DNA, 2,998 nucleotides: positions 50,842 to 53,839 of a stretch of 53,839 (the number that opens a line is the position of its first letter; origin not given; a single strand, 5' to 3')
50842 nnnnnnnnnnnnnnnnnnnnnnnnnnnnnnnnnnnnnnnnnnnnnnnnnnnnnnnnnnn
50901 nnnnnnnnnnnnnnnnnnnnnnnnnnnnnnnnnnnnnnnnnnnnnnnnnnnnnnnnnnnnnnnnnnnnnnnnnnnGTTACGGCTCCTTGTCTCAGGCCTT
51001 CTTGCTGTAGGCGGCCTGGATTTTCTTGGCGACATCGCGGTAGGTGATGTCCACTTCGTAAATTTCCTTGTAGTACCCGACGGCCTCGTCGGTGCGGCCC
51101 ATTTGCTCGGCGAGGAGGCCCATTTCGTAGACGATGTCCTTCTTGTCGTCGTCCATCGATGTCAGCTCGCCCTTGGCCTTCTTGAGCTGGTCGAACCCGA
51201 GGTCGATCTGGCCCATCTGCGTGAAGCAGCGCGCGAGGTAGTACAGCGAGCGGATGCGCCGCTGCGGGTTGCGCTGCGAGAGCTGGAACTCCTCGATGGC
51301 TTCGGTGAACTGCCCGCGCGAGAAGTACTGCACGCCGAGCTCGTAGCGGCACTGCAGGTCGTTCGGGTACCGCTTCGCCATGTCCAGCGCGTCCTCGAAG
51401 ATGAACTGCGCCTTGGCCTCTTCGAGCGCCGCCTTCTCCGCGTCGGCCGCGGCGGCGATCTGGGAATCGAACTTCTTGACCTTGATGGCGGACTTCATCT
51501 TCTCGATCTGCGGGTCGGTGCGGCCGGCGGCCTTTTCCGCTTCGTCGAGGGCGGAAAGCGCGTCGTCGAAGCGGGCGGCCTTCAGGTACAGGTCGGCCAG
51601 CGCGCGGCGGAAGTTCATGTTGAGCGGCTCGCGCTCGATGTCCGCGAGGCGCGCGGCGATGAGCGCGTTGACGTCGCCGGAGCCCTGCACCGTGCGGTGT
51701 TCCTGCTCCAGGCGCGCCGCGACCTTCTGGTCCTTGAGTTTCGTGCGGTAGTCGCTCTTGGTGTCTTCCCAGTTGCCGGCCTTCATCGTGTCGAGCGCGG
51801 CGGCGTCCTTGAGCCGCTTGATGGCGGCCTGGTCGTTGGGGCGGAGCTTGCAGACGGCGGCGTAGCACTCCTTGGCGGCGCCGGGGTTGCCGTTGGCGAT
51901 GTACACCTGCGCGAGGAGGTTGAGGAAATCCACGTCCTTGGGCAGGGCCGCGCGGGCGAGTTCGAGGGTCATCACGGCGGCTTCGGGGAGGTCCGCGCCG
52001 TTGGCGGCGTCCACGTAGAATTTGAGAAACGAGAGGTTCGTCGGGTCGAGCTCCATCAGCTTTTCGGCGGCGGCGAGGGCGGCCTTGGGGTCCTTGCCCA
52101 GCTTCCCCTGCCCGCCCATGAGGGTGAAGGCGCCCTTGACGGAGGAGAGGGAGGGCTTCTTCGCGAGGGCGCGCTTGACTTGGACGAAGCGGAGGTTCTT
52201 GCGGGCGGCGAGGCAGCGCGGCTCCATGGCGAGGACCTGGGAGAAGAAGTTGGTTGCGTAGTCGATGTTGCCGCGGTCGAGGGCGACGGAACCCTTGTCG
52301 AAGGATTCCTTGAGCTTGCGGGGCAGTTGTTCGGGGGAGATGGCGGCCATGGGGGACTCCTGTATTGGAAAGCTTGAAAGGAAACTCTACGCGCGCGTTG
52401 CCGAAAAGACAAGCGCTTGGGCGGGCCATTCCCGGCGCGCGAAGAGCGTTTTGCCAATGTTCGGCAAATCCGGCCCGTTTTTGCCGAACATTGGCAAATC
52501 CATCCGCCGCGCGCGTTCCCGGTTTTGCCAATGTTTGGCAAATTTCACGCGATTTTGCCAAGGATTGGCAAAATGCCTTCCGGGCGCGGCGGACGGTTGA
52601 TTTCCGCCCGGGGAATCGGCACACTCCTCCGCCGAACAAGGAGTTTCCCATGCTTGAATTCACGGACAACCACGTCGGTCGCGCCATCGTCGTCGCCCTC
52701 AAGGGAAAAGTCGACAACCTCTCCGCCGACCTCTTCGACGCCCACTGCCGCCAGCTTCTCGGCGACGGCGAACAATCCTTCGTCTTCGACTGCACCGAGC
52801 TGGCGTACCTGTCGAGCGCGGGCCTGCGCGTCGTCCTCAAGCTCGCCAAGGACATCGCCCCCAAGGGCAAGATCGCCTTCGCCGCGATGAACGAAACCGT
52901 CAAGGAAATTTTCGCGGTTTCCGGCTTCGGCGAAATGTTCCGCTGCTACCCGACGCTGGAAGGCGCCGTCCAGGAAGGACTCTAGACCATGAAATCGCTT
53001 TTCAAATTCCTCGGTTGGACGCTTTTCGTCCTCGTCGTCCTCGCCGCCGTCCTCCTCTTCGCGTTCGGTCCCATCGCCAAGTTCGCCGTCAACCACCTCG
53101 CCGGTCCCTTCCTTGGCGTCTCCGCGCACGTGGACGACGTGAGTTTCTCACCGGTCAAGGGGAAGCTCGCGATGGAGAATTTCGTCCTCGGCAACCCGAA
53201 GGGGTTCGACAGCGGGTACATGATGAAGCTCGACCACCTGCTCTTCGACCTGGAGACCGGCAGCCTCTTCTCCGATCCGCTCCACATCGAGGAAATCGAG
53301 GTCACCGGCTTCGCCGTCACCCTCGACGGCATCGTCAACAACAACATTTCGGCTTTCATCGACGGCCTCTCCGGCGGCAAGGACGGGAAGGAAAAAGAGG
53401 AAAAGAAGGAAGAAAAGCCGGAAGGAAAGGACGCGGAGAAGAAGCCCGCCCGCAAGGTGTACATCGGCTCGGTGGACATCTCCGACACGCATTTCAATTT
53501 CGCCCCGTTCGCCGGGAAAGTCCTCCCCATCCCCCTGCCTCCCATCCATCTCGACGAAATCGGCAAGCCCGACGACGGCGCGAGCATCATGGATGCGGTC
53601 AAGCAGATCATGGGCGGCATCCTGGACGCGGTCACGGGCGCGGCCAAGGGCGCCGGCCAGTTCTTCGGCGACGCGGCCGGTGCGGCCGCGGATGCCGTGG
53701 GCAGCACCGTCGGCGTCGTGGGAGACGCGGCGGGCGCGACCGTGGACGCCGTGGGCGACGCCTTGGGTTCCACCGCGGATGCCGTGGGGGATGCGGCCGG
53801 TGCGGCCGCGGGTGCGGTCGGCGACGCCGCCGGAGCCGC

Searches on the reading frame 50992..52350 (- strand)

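Call 10: search_protein_families(library=pfam, proteins=[window:50992-52350:-], max_evalue=0.001)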
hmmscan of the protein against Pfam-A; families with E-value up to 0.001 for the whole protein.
window:50992-52350:- (452 aa): 16 families
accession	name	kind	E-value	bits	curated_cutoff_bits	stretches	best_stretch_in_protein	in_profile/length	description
PF14559.12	TPR_19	-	6.8e-18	65.2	25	1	122-181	7-65/68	Tetratricopeptide repeat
PF07719.23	TPR_2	-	1.4e-16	59.6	27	1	141-173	2-34/34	Tetratricopeptide repeat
PF00515.34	TPR_1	-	1.3e-15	56.9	27.8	0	141-173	2-34/34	Tetratricopeptide repeat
PF13428.12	TPR_14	-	3.2e-15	55.5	23.5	1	142-180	3-41/44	Tetratricopeptide repeat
PF13431.12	TPR_17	-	4.1e-14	52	24.4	0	137-160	10-33/34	Tetratricopeptide repeat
PF13181.12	TPR_8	-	1.1e-11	44.4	25.7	1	141-173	2-34/34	Tetratricopeptide repeat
PF12895.13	ANAPC3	-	1.2e-11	45.2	27.2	1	313-391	7-81/82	Anaphase-promoting complex, cyclosome, subunit 3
PF13432.12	TPR_16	-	5.9e-10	39.8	32.7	0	229-275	19-60/65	Tetratricopeptide repeat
PF13424.12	TPR_12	-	6e-09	36.4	30.1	0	367-433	4-74/77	Tetratricopeptide repeat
PF13174.12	TPR_6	-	7.6e-07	29.8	26.3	0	408-430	4-26/33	Tetratricopeptide repeat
PF13371.12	TPR_9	-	5.2e-06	26.8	35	0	328-364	25-62/73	Tetratricopeptide repeat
PF23914.1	TPR_CcmH_CycH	-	4.1e-05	23.9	42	0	84-174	62-155/158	Cytochrome c-type biogenesis protein H TPR domain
PF14561.12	TPR_20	-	0.0001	23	25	0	323-355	13-45/90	Tetratricopeptide repeat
PF13176.12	TPR_7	-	0.00016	22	27.9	0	410-432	5-27/36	Tetratricopeptide repeat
PF25064.1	ARM_TT21_5th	-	0.00043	21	27.8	0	313-370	53-110/117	TT21 fifth ARM repeats domain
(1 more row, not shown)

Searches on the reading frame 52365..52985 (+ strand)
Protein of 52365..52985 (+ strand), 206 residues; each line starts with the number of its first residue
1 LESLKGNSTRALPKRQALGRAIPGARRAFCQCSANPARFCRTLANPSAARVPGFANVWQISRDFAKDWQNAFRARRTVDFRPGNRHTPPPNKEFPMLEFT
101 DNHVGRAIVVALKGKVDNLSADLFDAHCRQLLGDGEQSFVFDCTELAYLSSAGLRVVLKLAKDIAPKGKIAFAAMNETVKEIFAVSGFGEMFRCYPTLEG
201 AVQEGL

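Call 10: search_protein_families(library=pfam, proteins=[window:52365-52985:+], max_evalue=0.001)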
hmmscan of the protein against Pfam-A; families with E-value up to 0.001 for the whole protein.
window:52365-52985:+ (206 aa): 2 families
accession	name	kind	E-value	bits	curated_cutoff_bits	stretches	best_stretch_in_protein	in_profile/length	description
PF01740.26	STAS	-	7.6e-15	55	22.6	1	103-201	6-106/106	STAS domain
PF13466.11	STAS_2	-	5e-08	33.5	29.2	1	110-188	1-79/80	STAS domain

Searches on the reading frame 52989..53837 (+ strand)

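Call 10: search_protein_families(library=pfam, proteins=[window:52989-53837:+], max_evalue=0.001)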
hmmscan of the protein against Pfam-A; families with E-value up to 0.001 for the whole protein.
window:52989-53837:+ (283 aa): 1 family
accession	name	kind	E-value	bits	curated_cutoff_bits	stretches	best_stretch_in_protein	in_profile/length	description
PF05359.17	DUF748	-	4.3e-12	45.4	50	1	4-172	14-167/1037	Domain of Unknown Function (DUF748)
